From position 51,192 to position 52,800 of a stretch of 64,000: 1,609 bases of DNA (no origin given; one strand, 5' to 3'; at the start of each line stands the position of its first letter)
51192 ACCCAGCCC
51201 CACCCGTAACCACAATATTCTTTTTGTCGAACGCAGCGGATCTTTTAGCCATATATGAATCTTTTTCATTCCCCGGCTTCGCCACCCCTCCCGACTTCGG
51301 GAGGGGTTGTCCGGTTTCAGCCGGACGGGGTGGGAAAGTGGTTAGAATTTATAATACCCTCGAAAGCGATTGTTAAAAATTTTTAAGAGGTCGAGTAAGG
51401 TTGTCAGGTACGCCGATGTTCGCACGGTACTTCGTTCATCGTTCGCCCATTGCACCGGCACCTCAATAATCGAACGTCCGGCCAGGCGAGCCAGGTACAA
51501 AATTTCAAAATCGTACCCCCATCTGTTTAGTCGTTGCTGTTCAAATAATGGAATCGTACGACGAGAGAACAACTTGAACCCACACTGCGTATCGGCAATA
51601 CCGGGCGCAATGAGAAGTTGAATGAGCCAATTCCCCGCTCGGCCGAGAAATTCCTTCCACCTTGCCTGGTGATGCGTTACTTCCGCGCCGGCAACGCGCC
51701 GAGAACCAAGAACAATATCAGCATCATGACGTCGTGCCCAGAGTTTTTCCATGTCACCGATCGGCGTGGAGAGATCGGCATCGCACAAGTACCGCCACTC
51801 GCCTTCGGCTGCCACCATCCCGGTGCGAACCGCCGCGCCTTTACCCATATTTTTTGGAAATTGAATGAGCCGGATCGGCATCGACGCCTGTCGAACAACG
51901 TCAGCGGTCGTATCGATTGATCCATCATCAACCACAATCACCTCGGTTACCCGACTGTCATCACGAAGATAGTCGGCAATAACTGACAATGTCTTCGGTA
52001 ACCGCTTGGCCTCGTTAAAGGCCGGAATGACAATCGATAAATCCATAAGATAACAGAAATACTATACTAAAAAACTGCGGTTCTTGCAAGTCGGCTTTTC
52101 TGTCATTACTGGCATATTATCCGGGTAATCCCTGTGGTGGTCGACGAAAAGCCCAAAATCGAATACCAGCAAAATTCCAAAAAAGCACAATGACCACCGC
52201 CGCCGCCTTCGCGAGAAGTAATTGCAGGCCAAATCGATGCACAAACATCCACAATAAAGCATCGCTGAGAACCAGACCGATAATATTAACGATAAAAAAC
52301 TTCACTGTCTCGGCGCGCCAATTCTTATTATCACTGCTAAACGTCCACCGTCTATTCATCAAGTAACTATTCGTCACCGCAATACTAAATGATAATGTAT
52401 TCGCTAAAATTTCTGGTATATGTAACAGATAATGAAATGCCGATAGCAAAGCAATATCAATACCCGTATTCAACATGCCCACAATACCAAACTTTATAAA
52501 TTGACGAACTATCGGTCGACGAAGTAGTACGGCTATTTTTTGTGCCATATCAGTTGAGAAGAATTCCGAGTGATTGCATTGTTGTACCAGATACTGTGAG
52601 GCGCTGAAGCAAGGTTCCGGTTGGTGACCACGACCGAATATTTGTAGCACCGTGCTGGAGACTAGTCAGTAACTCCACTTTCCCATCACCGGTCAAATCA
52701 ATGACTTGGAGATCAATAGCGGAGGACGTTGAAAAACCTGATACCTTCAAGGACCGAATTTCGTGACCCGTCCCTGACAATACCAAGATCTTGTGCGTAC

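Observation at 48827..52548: Two polyprenol-phosphate GT2 modules with GtrA and DUF2304-like partners, and GT-C transferases elsewhere: an extracytoplasmic three-component glycosylation system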

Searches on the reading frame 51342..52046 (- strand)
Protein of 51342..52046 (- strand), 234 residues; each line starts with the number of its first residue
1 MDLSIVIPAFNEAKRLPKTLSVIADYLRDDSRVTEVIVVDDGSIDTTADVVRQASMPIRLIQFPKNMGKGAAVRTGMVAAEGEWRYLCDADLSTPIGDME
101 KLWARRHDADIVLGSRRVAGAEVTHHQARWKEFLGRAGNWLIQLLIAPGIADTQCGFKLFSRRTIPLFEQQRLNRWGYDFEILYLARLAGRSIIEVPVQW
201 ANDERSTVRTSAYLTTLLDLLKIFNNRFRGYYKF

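Call 3: search_protein_families(library=pfam, proteins=[window:51342-52046:-], max_evalue=0.01)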
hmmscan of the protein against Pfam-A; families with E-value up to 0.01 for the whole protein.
window:51342-52046:- (234 aa): 4 families
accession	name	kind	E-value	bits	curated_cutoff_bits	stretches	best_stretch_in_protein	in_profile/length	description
PF00535.33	Glycos_transf_2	-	1.8e-26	93.5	23.3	1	4-163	1-162/168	Glycosyl transferase family 2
PF13641.12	Glyco_tranf_2_3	-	2.1e-05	25.1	27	1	3-91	3-96/230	Glycosyltransferase like family 2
PF10111.15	Glyco_tranf_2_2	-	0.00014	21.9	27.3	1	4-96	1-96/276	Glycosyltransferase like family 2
PF13704.12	Glyco_tranf_2_4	-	0.0015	19.4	27.5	1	11-91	2-81/98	Glycosyl transferase family 2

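Call 7: search_protein_families(library=ncbifam, proteins=[window:51342-52046:-], max_evalue=0.01)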
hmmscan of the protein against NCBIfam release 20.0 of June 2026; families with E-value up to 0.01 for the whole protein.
window:51342-52046:- (234 aa): 23 families
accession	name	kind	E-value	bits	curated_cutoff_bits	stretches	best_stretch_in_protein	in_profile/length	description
NF058614.1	PPMAGASynPpgS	equivalog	4.3e-17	62.3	370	1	2-207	1-203/226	polyprenyl-phospho-N-acetylgalactosaminyl synthase PpgS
NF047588.1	GlcsyltransPgfSStrep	equivalog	6.4e-17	61.7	500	1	1-168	1-167/308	glycosyltransferase PgfS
NF007986.1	PRK10714.1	equivalog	1.2e-14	54.1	529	1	3-211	8-211/316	undecaprenyl-phosphate 4-deoxy-4-formamido-L-arabinose transferase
TIGR03965.1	mycofact_glyco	equivalog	3e-14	52.8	280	1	2-121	75-194/467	mycofactocin biosynthesis glycosyltransferase MftF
TIGR04283.1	glyco_like_mftF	equivalog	2.5e-13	50.2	182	1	3-95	1-86/221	TIGR04283 family arsenosugar biosynthesis glycosyltransferase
NF041875.1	EPS_EpsD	equivalog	9.6e-13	48.2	370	1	3-114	1-114/325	exopolysaccharide biosynthesis glycosyltransferase EpsD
TIGR03937.1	PgaC_IcaA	equivalog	3.7e-11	42.6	422.3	1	3-91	47-135/407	poly-beta-1,6-N-acetyl-D-glucosamine synthase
NF010496.0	PRK13915.1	equivalog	1.6e-10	40.5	262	1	3-95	33-130/307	glucosyl-3-phosphoglycerate synthase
TIGR04182.1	glyco_TIGR04182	equivalog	4.8e-09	36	325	1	2-224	1-211/293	S-layer glycoprotein N-glycosyltransferase AglJ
NF041391.1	DPhHxTase_Halo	equivalog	5.5e-09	35.3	375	1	9-202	3-185/213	dolichyl-phosphate hexose transferase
NF007482.0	PRK10073.1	equivalog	1e-08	34.6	423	1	2-91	7-95/334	glycosyltransferase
NF038302.1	EPS_HpsE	equivalog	1e-08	34.5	300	1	1-88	1-93/307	hormogonium polysaccharide biosynthesis glycosyltransferase HpsE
TIGR03469.1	HpnB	hypoth_equivalog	1e-07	31.3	379.25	1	3-118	46-172/386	hopene-associated glycosyltransferase HpnB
NF045692.1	OglycostaseCruG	equivalog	7.7e-07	28.4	600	1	3-91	43-137/386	2'-O-glycosyltransferase CruG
NF047683.1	TeichurnBiosyTuaG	equivalog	4.4e-05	23.2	400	1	3-91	8-96/252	teichuronic acid biosynthesis protein TuaG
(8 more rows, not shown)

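Call 9: search_solved_structures(query=window:51342-52046:-, max_evalue=0.001)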
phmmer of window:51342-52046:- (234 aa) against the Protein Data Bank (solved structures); distinct sequences matched with E-value up to 0.001: 20.
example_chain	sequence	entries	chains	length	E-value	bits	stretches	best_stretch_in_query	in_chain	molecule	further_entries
5mlz_A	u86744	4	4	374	2.4e-13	53.5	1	1-201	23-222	Dolichol monophosphate mannose synthase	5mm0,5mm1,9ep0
9bhc_C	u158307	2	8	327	6.6e-12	48.8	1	3-207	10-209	Undecaprenyl-phosphate 4-deoxy-4-formamido-L-arabinose transferase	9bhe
8vxh_A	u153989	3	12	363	8.8e-12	48.3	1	3-207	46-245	Undecaprenyl-phosphate 4-deoxy-4-formamido-L-arabinose transferase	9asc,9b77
9hwj_A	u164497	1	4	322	5.8e-11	45.7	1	3-207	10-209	Undecaprenyl-phosphate 4-deoxy-4-formamido-L-arabinose transferase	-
5eke_A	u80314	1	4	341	1.8e-09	40.8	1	2-167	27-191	Uncharacterized glycosyltransferase sll0501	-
5ekp_C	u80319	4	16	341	1.8e-09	40.8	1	2-167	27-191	Uncharacterized glycosyltransferase sll0501 | Glycosyltransferase sll0501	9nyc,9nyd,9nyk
9nye_A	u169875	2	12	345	1.8e-09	40.8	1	2-167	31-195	Glycosyltransferase sll0501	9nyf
2z87_A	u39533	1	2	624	6.4e-08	35.7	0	3-93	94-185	Chondroitin synthase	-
2z86_A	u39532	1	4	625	6.5e-08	35.7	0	3-93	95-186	Chondroitin synthase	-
6h1j_A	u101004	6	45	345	3.6e-07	33.2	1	3-120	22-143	Probable ss-1,3-N-acetylglucosaminyltransferase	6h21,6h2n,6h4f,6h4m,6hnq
9jma_A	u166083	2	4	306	5.2e-07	32.7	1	3-124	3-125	GalNAc(5)-diNAcBac-PP-undecaprenol beta-1,3-glucosyltransferase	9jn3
6yv7_B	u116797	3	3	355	4.3e-05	26.5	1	4-98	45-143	Glycosyl transferase, family 2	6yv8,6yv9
6yv7_A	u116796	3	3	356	4.3e-05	26.5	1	4-98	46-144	Glycosyl transferase, family 2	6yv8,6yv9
3bcv_A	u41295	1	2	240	4.6e-05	26.3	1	3-123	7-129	Putative glycosyltransferase protein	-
4y6n_A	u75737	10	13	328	0.00037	23.4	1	3-95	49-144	Glucosyl-3-phosphoglycerate synthase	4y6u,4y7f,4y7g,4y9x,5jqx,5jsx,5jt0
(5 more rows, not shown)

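Call 53: find_homologous_proteins(query=window:51342-52046:-, max_evalue=0.00001)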
Query window:51342-52046:- (234 aa): 6314 proteins with E <= 0.00001 among 8000 candidates; the best 120 are listed.
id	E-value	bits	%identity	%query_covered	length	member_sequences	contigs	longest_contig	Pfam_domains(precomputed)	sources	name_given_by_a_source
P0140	3.2e-153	526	100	100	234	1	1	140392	PF13641.13,PF00535.33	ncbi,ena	-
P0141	2.5e-109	382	71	100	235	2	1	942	PF13641.13,PF00535.33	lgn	-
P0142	4.5e-107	375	70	100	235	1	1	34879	PF13641.13,PF00535.33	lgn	-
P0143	1.4e-105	370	70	100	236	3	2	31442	PF10111.15,PF13641.13,PF00535.33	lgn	-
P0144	7.8e-105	368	72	100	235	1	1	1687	PF13641.13,PF00535.33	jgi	jgi:dolichyl-phosphate beta-glucosyltransferase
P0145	4.5e-104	365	70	100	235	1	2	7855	PF10111.15,PF00535.33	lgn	-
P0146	6.4e-104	365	69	100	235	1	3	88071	PF10111.15,PF13641.13,PF00535.33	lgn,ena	-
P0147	1.6e-103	363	71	100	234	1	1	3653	PF10111.15,PF13641.13,PF00535.33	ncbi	-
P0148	4.1e-102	359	71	100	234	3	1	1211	PF10111.15,PF13641.13,PF00535.33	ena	-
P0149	7.1e-100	351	68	100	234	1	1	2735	PF10111.15,PF13641.13,PF00535.33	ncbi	-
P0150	5.2e-99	349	68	100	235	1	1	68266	PF10111.15,PF13641.13,PF00535.33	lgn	-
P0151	1.6e-98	347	67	100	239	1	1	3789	PF10111.15,PF13641.13,PF00535.33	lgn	-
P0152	6.4e-98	345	65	100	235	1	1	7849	PF10111.15,PF13641.13,PF00535.33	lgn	-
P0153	8.5e-98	345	67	100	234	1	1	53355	PF10111.15,PF13641.13,PF00535.33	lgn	-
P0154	1.2e-97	344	65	100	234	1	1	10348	PF13641.13,PF00535.33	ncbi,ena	-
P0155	3.3e-97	343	66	100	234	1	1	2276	PF10111.15,PF13641.13,PF00535.33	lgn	-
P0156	1.6e-95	337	64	100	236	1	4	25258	PF13641.13,PF00535.33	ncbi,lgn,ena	-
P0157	3.2e-95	336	64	100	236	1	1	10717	PF13641.13,PF00535.33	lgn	-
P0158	6.0e-95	335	66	100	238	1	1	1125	PF13641.13,PF00535.33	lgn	-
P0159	1.1e-94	334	65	100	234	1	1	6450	PF13641.13,PF00535.33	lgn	-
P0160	4.1e-94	333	67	100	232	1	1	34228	PF10111.15,PF13641.13,PF00535.33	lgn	-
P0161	2.0e-93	330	63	100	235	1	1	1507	PF10111.15,PF13641.13,PF00535.33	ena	-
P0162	1.2e-92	328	63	100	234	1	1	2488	PF10111.15,PF13641.13,PF00535.33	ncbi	-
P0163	1.0e-91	325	64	100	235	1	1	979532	PF10111.15,PF13641.13,PF00535.33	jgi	-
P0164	1.7e-91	324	64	100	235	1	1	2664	PF10111.15,PF13641.13,PF00535.33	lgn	-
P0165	4.0e-89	316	61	100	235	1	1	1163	PF10111.15,PF13641.13,PF00535.33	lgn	-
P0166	1.2e-88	315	61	100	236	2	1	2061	PF13641.13,PF00535.33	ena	-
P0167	2.3e-88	314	62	100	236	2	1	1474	PF13641.13,PF00535.33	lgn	-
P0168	4.6e-88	313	61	100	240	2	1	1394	PF10111.15,PF13641.13,PF00535.33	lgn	-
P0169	5.6e-88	312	63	99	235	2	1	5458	PF13641.13,PF00535.33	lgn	-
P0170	6.6e-88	312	62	100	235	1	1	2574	PF13641.13,PF00535.33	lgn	-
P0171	8.4e-88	312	64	99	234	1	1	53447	PF13641.13,PF00535.33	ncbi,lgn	-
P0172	2.1e-87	311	61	100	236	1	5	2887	PF13641.13,PF00535.33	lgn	-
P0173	3.8e-87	310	61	100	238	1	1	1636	PF13641.13,PF00535.33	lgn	-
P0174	5.5e-87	309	60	100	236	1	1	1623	PF13641.13,PF00535.33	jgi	jgi:dolichyl-phosphate beta-glucosyltransferase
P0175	7.6e-87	309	60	100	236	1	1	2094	PF13641.13,PF00535.33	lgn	-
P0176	1.1e-86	308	62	100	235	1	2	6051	PF00535.33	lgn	-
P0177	1.9e-86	307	63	100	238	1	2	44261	PF00535.33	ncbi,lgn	-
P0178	2.8e-85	304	61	100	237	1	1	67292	PF00535.33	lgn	-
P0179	6.0e-85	303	61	99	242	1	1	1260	PF10111.15,PF13641.13,PF00535.33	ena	-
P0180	3.7e-84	300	61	100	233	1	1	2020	PF00535.33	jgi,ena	-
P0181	3.8e-84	300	61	100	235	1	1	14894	PF13641.13,PF00535.33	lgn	-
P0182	5.6e-84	299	60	100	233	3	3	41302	PF13641.13,PF00535.33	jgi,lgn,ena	-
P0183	8.7e-84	299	60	99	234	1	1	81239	PF10111.15,PF13641.13,PF00535.33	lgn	-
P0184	1.3e-83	298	61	100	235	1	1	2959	PF10111.15,PF13641.13,PF00535.33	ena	-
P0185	1.4e-83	298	59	99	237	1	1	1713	PF10111.15,PF13641.13,PF00535.33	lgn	-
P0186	1.5e-83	298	60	99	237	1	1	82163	PF10111.15,PF13641.13,PF00535.33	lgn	-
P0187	2.2e-83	297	60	100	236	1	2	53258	PF00535.33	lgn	-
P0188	4.1e-83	297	60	100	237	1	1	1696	PF00535.33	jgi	jgi:dolichyl-phosphate beta-glucosyltransferase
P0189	6.7e-83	296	61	100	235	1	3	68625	PF00535.33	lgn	-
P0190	7.9e-83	296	61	100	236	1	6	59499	PF13641.13,PF00535.33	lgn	-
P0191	3.2e-82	294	61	99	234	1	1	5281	PF10111.15,PF13641.13,PF00535.33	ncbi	-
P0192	6.0e-82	293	59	100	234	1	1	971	PF13641.13,PF00535.33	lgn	-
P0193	1.1e-81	292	61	99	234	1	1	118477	PF13641.13,PF00535.33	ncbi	-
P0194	1.5e-81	291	56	100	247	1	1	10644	PF00535.33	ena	-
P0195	1.6e-81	291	59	99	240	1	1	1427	PF00535.33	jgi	jgi:dolichyl-phosphate beta-glucosyltransferase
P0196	1.6e-81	291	59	99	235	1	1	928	PF13641.13,PF00535.33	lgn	-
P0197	9.0e-81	289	58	100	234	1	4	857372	PF00535.33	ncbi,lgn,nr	ncbi:MAG: glycosyltransferase family 2 protein [Candidatus Kerfeldbacteria bacterium]|nr:glycosyltra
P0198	1.2e-80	288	59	100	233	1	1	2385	PF10111.15,PF13641.13,PF00535.33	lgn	-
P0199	1.4e-80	288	59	100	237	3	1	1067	PF10111.15,PF13641.13,PF00535.33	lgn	-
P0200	3.2e-80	287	60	100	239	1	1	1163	PF13641.13,PF00535.33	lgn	-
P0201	3.5e-80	287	58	100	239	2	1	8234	PF13641.13,PF00535.33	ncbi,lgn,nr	ncbi:MAG: glycosyltransferase family 2 protein [Candidatus Kerfeldbacteria bacterium]|nr:glycosyltra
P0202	3.9e-80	287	59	99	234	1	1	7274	PF13641.13,PF00535.33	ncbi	-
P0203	2.2e-79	284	55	100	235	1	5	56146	PF13641.13,PF00535.33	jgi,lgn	jgi:dolichyl-phosphate beta-glucosyltransferase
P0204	4.0e-79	283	57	100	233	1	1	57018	PF13641.13,PF00535.33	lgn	-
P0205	5.3e-79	283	58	100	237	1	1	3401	PF13641.13,PF00535.33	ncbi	-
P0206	6.1e-79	283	58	99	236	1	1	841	PF10111.15,PF13641.13,PF00535.33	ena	-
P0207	6.3e-79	283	57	99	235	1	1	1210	PF13641.13,PF00535.33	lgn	-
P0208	8.1e-79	282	61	99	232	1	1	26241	PF13641.13,PF00535.33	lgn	-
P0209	9.8e-79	282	56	100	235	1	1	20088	PF13641.13,PF00535.33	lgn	-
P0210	1.3e-78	282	57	99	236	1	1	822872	PF13641.13,PF00535.33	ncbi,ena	-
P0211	4.2e-78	280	53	100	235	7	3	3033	PF13641.13,PF00535.33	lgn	-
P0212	2.1e-77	278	59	100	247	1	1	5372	PF13641.13,PF00535.33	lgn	-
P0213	2.3e-77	278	56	99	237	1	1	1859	PF13641.13,PF00535.33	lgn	-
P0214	2.8e-77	277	59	100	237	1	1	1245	PF13641.13,PF00535.33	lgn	-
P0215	3.4e-77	277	54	100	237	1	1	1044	PF13641.13,PF00535.33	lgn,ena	-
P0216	3.6e-77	277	56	100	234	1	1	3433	PF13641.13,PF00535.33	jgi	jgi:dolichyl-phosphate beta-glucosyltransferase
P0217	1.1e-76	275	55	100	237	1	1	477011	PF10111.15,PF13641.13,PF00535.33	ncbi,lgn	-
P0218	1.9e-76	275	58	100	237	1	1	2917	PF13641.13,PF00535.33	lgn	-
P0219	2.2e-76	275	56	100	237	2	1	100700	PF10111.15,PF00535.33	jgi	-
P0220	7.4e-76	273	56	99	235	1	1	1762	PF10111.15,PF13641.13,PF00535.33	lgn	-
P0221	4.1e-75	270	52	100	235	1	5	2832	PF13641.13,PF00535.33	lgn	-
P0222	8.1e-75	269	55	100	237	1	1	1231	PF10111.15,PF13641.13,PF00535.33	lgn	-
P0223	5.5e-72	260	56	98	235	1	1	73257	PF13641.13,PF00535.33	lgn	-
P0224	7.6e-66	240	49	99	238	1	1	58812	PF13641.13,PF00535.33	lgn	-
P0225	1.1e-65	240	53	100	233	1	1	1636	PF13641.13,PF00535.33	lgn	-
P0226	3.4e-64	235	52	100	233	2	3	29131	PF00535.33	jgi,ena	-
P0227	8.1e-64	233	51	98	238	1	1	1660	PF10111.15,PF13641.13,PF00535.33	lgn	-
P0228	3.6e-63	231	53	99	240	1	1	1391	PF10111.15,PF00535.33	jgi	jgi:glycosyltransferase involved in cell wall biosynthesis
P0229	9.9e-63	230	50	98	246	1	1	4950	PF10111.15,PF13641.13,PF00535.33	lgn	-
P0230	3.5e-61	225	55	78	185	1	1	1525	PF00535.33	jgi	jgi:dolichyl-phosphate beta-glucosyltransferase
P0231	6.6e-61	224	48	100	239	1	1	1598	PF13641.13,PF00535.33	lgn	-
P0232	9.7e-61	223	49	99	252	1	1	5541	PF10111.15,PF13641.13,PF00535.33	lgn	-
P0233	1.8e-60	222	49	99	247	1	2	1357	PF10111.15,PF00535.33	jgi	jgi:dolichyl-phosphate beta-glucosyltransferase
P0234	2.6e-60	222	49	100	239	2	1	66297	PF10111.15,PF13641.13,PF00535.33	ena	-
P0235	2.4e-59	219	48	94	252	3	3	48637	PF10111.15,PF00535.33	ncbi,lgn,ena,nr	ncbi:glycosyltransferase family 2 protein [Patescibacteria group bacterium]|nr:glycosyltransferase f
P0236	3.9e-59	218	50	100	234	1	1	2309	PF10111.15,PF13641.13,PF00535.33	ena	-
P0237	2.5e-58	215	48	99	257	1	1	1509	PF10111.15,PF13641.13,PF00535.33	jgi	-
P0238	7.8e-58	214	49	100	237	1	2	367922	PF10111.15,PF13641.13,PF00535.33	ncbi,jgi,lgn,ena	ncbi:MAG: dolichyl-phosphate beta-glucosyltransferase [Patescibacteria group bacterium]|jgi:dolichyl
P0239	9.6e-58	214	49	94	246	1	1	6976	PF13641.13,PF00535.33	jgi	-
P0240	1.3e-57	213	49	98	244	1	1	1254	PF13641.13,PF00535.33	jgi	-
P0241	1.3e-57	213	48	99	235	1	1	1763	PF10111.15,PF13641.13,PF00535.33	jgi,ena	-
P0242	1.3e-57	213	49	94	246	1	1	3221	PF13641.13,PF00535.33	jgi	-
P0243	1.8e-57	213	49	94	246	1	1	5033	PF13641.13,PF00535.33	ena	-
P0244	2.5e-57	212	49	94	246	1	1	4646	PF13641.13,PF00535.33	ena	-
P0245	2.5e-57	212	49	94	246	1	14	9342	PF13641.13,PF00535.33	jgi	jgi:dolichyl-phosphate beta-glucosyltransferase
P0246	3.1e-57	212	49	98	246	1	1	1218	PF13641.13,PF00535.33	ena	-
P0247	3.5e-57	212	49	94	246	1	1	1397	PF13641.13,PF00535.33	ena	-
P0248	3.5e-57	212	49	94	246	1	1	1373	PF13641.13,PF00535.33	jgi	-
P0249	4.5e-57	211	50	94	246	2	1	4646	PF13641.13,PF00535.33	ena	-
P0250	4.6e-57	211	49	98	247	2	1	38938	PF13641.13,PF00535.33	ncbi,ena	-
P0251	4.8e-57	211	49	94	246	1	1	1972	PF13641.13,PF00535.33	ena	-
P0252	6.5e-57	211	47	98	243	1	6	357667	PF10111.15,PF13641.13,PF00535.33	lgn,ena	-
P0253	1.4e-56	210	48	95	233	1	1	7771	PF13641.13,PF00535.33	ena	-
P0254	1.8e-56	209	48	98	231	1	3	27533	PF13641.13,PF00535.33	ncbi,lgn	-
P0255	1.9e-56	209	48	95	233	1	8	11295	PF13641.13,PF00535.33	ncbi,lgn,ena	-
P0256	2.1e-56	209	48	95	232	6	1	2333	PF13641.13,PF00535.33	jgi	jgi:dolichyl-phosphate beta-glucosyltransferase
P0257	2.3e-56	209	49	94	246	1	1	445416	PF13641.13,PF00535.33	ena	-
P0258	2.5e-56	209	47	98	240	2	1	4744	PF13641.13,PF00535.33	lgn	-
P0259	2.5e-56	209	48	98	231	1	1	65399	PF13641.13,PF00535.33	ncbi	-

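Call 54: find_encoding_contigs(protein=P0140, flank=3000, max_places=3)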
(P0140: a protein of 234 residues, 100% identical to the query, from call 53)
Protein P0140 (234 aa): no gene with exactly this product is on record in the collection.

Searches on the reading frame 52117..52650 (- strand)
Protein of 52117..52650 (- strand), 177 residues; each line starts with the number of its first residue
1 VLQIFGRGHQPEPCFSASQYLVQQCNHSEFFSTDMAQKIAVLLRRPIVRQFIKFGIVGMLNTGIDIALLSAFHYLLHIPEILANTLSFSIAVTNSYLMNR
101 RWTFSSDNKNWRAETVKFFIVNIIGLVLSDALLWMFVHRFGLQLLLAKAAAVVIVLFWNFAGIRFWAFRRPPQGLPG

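Call 3: search_protein_families(library=pfam, proteins=[window:52117-52650:-], max_evalue=0.01)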
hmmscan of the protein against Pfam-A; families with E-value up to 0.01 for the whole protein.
window:52117-52650:- (177 aa): 1 family
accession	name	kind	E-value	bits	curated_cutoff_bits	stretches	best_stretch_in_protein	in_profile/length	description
PF04138.20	GtrA_DPMS_TM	-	9.9e-29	100.4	26.1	1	53-168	1-117/117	GtrA/DPMS, transmembrane domain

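Call 7: search_protein_families(library=ncbifam, proteins=[window:52117-52650:-], max_evalue=0.01)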
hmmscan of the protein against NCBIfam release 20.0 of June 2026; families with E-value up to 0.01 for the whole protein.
window:52117-52650:- (177 aa): 0 families

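Call 33: search_solved_structures(query=window:52117-52548:-, max_evalue=1, show_alignments=2)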
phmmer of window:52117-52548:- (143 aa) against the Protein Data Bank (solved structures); distinct sequences matched with E-value up to 1: 3.
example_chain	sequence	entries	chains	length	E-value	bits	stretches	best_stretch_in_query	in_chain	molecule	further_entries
5mlz_A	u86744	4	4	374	0.0089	19.3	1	16-121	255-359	Dolichol monophosphate mannose synthase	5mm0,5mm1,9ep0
8w9u_A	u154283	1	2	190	0.4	13.9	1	33-102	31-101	Putative tRNA (cytidine(34)-2'-O)-methyltransferase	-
9j5p_B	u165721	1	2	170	0.62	13.3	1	36-102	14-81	Putative tRNA (cytidine(34)-2'-O)-methyltransferase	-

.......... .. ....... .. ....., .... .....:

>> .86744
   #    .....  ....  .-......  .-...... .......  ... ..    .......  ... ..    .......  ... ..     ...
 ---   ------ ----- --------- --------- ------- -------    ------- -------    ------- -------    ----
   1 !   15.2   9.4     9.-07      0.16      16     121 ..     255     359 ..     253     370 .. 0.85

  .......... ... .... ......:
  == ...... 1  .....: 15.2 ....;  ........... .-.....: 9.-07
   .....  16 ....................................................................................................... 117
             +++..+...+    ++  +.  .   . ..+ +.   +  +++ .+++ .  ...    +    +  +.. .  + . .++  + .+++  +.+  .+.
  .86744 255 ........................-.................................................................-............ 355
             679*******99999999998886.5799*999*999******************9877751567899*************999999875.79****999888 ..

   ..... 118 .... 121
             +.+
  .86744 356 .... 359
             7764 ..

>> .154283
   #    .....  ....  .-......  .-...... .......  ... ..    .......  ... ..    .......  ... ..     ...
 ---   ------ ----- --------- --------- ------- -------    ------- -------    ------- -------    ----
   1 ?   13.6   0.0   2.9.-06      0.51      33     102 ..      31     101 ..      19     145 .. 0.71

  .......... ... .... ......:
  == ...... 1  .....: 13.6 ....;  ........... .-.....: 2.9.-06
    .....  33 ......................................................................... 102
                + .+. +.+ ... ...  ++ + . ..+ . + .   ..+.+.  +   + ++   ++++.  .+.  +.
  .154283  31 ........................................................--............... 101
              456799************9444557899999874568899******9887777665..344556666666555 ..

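Call 55: list_cluster_members(proteins=[P0140, P0020, window:52117-52548:-, window:48827-49144:-])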
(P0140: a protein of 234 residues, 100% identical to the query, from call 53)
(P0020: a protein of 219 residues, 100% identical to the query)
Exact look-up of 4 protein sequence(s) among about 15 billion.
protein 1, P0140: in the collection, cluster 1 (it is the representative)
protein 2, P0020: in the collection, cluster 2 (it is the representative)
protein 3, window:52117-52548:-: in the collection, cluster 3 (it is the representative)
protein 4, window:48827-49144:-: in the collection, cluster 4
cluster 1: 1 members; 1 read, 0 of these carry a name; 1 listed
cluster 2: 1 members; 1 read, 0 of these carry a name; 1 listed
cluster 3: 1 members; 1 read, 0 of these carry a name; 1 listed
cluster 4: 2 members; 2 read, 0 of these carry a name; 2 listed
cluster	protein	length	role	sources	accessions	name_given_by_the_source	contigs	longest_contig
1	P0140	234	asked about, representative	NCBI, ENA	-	-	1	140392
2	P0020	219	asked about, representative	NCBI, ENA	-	-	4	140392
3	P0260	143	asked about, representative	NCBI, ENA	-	-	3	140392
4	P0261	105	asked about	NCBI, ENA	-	-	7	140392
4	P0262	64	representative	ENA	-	-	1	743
